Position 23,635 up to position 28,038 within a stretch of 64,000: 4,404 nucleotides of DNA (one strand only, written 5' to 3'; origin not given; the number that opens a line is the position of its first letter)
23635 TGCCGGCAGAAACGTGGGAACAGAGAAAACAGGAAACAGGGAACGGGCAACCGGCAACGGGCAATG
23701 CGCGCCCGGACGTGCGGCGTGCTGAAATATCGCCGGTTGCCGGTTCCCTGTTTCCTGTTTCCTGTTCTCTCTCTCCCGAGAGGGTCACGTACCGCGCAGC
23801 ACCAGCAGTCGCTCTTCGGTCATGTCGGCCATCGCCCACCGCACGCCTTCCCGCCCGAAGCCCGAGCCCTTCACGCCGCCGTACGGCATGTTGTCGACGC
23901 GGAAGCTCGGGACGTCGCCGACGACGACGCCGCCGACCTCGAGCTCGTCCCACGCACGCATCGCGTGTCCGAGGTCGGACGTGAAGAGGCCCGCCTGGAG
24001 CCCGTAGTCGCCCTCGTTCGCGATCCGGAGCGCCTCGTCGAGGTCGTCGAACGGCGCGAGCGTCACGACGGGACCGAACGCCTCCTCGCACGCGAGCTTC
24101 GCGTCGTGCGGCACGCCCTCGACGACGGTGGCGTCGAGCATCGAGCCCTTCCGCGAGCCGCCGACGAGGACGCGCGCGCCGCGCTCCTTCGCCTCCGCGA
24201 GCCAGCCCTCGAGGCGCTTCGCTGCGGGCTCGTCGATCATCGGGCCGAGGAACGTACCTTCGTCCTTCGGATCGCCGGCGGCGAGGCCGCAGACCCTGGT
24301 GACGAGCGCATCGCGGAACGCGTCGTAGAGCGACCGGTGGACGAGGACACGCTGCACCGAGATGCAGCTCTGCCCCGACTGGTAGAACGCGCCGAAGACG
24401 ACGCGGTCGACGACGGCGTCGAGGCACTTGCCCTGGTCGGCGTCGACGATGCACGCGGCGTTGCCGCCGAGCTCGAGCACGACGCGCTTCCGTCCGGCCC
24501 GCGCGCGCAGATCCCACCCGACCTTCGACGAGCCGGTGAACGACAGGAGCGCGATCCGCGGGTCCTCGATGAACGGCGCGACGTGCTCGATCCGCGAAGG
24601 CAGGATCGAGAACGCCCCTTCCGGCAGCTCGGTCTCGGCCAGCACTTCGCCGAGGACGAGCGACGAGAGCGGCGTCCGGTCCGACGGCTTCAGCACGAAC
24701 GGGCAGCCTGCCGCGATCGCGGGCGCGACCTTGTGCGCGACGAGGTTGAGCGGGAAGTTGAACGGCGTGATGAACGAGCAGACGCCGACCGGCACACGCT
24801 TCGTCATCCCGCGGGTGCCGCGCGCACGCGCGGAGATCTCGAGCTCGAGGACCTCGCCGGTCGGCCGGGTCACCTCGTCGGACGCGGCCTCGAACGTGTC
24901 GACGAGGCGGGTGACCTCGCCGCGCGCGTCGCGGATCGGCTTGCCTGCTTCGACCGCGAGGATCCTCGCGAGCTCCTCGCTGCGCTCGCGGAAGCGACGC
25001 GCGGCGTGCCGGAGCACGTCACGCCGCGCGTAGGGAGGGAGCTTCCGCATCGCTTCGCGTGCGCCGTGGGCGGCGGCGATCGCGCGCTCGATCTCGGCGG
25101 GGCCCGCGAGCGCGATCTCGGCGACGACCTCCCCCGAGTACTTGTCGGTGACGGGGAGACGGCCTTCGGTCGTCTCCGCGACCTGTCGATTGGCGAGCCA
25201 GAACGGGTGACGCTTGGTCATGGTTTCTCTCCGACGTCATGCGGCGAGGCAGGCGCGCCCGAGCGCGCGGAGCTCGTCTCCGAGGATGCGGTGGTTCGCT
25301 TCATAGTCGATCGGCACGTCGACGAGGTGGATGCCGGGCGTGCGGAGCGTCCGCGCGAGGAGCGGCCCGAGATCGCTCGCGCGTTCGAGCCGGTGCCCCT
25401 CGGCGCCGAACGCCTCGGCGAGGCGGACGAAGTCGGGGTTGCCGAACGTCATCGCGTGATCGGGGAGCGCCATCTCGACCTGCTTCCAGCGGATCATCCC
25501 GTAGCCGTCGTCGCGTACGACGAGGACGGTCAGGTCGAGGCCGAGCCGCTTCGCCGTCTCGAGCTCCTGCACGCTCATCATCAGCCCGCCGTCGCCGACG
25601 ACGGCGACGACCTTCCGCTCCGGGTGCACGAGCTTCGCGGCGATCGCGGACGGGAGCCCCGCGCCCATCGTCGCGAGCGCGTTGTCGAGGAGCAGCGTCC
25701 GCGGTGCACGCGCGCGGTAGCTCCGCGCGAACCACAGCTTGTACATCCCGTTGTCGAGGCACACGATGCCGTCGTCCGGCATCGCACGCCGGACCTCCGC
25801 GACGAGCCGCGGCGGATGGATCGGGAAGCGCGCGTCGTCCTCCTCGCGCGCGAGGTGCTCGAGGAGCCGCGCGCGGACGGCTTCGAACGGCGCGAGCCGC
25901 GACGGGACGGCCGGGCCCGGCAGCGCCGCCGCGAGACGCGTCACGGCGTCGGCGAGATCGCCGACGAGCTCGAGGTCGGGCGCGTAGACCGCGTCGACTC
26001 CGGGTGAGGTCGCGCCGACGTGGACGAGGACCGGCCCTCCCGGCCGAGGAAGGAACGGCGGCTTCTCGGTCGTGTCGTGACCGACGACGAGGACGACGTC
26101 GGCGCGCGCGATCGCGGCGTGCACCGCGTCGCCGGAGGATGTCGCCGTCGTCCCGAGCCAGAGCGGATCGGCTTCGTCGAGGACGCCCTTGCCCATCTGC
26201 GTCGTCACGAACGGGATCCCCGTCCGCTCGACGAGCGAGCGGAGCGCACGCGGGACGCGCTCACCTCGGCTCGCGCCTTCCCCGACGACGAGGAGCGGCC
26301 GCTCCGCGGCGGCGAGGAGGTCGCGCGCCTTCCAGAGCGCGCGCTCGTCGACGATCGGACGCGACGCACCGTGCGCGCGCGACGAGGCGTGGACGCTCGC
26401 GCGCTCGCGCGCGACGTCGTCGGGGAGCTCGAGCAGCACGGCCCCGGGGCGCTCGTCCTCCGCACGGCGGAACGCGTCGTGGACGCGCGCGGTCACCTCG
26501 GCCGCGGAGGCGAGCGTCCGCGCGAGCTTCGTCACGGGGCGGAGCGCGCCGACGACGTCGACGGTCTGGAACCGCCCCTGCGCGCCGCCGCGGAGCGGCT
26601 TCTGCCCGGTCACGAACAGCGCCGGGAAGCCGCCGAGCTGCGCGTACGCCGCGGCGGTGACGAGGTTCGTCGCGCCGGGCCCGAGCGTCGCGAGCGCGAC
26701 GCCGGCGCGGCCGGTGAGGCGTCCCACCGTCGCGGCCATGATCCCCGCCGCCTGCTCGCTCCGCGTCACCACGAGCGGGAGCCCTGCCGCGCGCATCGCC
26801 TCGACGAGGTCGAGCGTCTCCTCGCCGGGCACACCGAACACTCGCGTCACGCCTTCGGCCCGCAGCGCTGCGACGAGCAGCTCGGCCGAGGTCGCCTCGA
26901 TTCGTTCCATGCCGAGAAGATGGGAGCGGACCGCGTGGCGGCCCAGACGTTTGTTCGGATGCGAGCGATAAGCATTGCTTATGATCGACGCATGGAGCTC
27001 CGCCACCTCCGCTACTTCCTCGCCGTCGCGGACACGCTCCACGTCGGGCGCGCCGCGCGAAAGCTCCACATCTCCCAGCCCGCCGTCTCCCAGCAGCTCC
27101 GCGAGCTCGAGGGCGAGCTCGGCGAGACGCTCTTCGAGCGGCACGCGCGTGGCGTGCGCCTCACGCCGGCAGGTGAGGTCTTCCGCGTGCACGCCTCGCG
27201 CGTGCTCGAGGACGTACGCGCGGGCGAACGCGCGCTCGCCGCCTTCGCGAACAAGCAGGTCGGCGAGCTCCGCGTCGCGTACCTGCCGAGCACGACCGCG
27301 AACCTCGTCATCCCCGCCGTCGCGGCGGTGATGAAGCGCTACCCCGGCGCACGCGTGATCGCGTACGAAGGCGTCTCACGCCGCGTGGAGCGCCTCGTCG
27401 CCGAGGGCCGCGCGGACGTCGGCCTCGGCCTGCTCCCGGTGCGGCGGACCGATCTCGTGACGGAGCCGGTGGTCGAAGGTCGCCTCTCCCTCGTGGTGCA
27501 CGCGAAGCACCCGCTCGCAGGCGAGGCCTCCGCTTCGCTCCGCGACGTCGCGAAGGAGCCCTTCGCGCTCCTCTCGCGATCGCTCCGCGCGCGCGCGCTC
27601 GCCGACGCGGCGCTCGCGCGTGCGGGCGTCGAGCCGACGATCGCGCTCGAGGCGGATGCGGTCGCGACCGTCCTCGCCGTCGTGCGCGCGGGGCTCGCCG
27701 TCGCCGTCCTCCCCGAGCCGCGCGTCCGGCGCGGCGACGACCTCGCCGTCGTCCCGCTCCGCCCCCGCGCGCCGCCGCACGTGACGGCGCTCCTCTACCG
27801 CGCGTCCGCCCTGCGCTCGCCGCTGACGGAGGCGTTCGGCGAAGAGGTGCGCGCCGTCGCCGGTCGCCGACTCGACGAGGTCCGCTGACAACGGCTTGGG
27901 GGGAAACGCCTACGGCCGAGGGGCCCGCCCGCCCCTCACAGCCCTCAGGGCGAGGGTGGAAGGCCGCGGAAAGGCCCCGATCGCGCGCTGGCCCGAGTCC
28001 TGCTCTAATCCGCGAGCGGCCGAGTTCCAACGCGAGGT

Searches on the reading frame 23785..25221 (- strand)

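Call 9: search_protein_families(library=pfam, proteins=[window:23785-25221:-], max_evalue=0.01)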
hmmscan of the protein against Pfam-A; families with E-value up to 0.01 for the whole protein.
window:23785-25221:- (478 aa): 1 family
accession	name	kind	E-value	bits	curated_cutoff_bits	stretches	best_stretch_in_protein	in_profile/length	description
PF00171.27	Aldedh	-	3.3e-142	474.7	23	1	19-470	6-458/461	Aldehyde dehydrogenase family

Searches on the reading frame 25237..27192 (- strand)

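Call 9: search_protein_families(library=pfam, proteins=[window:25237-27192:-], max_evalue=0.01)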
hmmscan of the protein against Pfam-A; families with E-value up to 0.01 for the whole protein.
window:25237-27192:- (651 aa): 3 families
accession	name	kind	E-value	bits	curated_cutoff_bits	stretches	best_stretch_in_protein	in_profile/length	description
PF02775.26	TPP_enzyme_C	-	1.7e-40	138.7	21.9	1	480-626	1-151/151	Thiamine pyrophosphate enzyme, C-terminal TPP binding domain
PF02776.23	TPP_enzyme_N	-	2.3e-30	105.2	26.8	1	102-214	3-117/119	Thiamine pyrophosphate enzyme, N-terminal TPP binding domain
PF00205.28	TPP_enzyme_M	-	8.5e-28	97.2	30.4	1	288-420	3-137/137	Thiamine pyrophosphate enzyme, central domain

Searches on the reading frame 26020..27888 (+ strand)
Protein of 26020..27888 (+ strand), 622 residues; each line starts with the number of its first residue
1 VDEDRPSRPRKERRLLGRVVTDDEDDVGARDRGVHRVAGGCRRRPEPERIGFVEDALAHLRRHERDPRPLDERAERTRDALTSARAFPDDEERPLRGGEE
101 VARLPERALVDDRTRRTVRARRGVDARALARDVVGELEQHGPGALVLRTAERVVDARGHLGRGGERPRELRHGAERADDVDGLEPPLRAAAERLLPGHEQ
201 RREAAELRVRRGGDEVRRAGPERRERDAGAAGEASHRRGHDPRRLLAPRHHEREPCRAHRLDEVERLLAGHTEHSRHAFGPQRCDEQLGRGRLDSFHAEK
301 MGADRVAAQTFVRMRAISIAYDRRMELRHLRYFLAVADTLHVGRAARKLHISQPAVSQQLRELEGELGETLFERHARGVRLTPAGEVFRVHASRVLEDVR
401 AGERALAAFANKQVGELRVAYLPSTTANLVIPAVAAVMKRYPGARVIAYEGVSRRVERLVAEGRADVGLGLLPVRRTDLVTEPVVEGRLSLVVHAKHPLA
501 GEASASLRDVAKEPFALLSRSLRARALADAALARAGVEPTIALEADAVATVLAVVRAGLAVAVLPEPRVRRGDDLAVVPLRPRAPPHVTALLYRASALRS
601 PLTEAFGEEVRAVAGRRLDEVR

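Call 9: search_protein_families(library=pfam, proteins=[window:26020-27888:+], max_evalue=0.01)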
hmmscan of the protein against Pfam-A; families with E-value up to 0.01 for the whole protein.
window:26020-27888:+ (622 aa): 3 families
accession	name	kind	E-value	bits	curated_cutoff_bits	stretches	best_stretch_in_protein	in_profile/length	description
PF03466.25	LysR_substrate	-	9.8e-42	143.1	28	1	413-613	4-207/209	LysR substrate binding domain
PF00126.33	HTH_1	-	6.7e-26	90.5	26.6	1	327-386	1-60/60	Bacterial regulatory helix-turn-helix protein, lysR family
PF12802.13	MarR_2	-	0.0034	17.9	27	0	333-364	13-45/61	MarR family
